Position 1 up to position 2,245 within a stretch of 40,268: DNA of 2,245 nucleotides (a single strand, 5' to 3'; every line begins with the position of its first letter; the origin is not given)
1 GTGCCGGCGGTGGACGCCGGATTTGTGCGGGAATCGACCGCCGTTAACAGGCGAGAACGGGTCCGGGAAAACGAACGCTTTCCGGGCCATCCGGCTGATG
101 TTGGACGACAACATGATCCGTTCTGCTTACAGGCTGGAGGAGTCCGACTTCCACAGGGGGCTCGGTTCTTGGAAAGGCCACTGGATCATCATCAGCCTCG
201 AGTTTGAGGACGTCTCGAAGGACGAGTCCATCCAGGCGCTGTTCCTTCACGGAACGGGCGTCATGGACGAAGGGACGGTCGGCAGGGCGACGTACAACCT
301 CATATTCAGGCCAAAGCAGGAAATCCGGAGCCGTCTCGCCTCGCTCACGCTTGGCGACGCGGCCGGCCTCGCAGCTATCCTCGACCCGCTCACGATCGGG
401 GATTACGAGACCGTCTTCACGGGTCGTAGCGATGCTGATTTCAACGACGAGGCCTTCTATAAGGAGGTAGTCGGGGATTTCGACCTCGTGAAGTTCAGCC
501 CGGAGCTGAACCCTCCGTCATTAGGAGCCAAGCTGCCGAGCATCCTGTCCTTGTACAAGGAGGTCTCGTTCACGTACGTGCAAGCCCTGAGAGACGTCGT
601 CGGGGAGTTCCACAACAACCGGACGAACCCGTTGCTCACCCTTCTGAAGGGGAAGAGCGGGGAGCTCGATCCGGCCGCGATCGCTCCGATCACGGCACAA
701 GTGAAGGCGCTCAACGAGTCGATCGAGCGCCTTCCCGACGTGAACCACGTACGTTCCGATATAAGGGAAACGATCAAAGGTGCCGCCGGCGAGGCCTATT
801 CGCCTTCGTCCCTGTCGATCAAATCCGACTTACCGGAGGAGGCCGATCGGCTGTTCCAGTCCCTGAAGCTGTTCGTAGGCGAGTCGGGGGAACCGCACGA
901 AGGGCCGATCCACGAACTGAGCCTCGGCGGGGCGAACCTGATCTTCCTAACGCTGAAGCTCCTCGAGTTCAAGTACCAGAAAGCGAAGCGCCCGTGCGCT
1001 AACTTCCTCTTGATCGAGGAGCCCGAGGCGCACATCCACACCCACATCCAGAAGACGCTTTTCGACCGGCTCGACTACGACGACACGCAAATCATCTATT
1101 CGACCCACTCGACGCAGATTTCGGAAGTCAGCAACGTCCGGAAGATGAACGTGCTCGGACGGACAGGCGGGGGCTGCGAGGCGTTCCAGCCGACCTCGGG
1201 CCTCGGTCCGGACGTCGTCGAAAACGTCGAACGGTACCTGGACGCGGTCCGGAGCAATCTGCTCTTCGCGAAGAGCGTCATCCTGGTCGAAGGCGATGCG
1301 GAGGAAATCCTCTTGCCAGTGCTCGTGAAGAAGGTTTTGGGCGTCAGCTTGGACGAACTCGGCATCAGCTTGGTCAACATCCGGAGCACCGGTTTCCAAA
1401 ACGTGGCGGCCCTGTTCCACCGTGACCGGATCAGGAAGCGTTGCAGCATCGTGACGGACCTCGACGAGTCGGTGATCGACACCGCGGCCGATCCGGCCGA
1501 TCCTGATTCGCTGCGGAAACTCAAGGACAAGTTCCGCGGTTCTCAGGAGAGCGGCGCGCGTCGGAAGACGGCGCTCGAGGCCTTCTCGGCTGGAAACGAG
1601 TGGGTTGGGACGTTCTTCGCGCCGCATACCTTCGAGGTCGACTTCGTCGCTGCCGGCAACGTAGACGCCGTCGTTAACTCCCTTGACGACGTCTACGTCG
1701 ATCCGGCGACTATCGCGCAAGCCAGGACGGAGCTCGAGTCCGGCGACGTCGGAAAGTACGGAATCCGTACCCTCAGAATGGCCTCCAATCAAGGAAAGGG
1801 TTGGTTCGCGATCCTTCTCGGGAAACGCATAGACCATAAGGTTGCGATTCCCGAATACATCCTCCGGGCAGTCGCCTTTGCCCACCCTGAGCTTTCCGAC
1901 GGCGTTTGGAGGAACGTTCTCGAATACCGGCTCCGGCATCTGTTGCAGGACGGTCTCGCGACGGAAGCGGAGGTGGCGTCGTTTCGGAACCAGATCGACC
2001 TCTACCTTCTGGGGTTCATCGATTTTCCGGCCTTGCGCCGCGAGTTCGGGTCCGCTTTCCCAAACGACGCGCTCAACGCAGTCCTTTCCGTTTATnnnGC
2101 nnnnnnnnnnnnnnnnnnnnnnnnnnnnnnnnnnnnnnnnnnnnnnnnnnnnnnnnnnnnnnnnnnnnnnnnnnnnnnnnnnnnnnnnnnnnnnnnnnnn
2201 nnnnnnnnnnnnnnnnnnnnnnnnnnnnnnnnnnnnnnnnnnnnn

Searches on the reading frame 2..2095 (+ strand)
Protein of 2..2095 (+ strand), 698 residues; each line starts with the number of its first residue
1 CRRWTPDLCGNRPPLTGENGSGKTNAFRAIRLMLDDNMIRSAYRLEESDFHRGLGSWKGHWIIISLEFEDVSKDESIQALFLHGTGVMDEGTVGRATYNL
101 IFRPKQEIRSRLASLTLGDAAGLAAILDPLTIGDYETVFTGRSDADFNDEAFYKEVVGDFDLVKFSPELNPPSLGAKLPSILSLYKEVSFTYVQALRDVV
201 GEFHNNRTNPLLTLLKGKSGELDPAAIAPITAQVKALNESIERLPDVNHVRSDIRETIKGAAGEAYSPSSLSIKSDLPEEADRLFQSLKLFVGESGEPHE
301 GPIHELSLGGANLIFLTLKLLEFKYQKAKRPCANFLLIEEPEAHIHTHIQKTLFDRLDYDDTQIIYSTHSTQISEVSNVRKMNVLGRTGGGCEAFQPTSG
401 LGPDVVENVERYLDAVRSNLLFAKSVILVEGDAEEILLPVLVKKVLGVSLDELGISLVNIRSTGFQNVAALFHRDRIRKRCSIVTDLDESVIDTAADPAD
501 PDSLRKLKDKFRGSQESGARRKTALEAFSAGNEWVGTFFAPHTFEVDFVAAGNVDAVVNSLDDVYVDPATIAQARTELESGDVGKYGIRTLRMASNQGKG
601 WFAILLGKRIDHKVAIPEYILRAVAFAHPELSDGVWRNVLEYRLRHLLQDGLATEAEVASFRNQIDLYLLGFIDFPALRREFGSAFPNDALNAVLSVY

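Call 62: search_protein_families(library=padloc, max_evalue=0.001, proteins=[window:2-2095:+])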
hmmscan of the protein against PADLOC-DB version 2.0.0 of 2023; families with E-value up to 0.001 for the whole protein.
window:2-2095:+ (698 aa): 74 families (the best 25 are shown)
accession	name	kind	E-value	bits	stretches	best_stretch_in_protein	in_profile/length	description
PDLC00072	GajA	-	9.3e-289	957.8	1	16-696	29-706/709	AAA ATPase domain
PDLC00070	GajA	-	1.6e-90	302.4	2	186-625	149-589/596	AAA ATPase domain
PDLC00092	GajA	-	3e-66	222.2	1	15-626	28-600/604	AAA ATPase domain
PDLC00091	GajA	-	3.3e-66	222.4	2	185-628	139-620/627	AAA ATPase domain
PDLC00071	GajA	-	9.8e-59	197.6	2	186-627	140-581/588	AAA ATPase domain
PDLC00096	GajA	-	3.6e-57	192.5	2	188-628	143-613/630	AAA ATPase domain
PDLC00080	GajA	-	3.6e-54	182.6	2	188-515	148-484/622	AAA ATPase domain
PDLC00064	GajA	-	7.2e-54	181.5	1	225-627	27-456/464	AAA ATPase domain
PDLC00099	GajA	-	1.6e-53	180.6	2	235-561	212-534/626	AAA ATPase domain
PDLC00069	GajA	-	1.1e-41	141.1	1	281-492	278-507/687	AAA ATPase domain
PDLC00077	GajA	-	1.2e-40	137.7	1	186-493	191-503/616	AAA ATPase domain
PDLC00073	GajA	-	6.4e-40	135.7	2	186-626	137-585/589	AAA ATPase domain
PDLC00083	GajA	-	7.6e-35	118.4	2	408-557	390-545/639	AAA ATPase domain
PDLC00067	GajA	-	1.1e-33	114.6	1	185-474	159-448/604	AAA ATPase domain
PDLC00066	GajA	-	6.3e-33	112.1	2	186-488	135-433/567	AAA ATPase domain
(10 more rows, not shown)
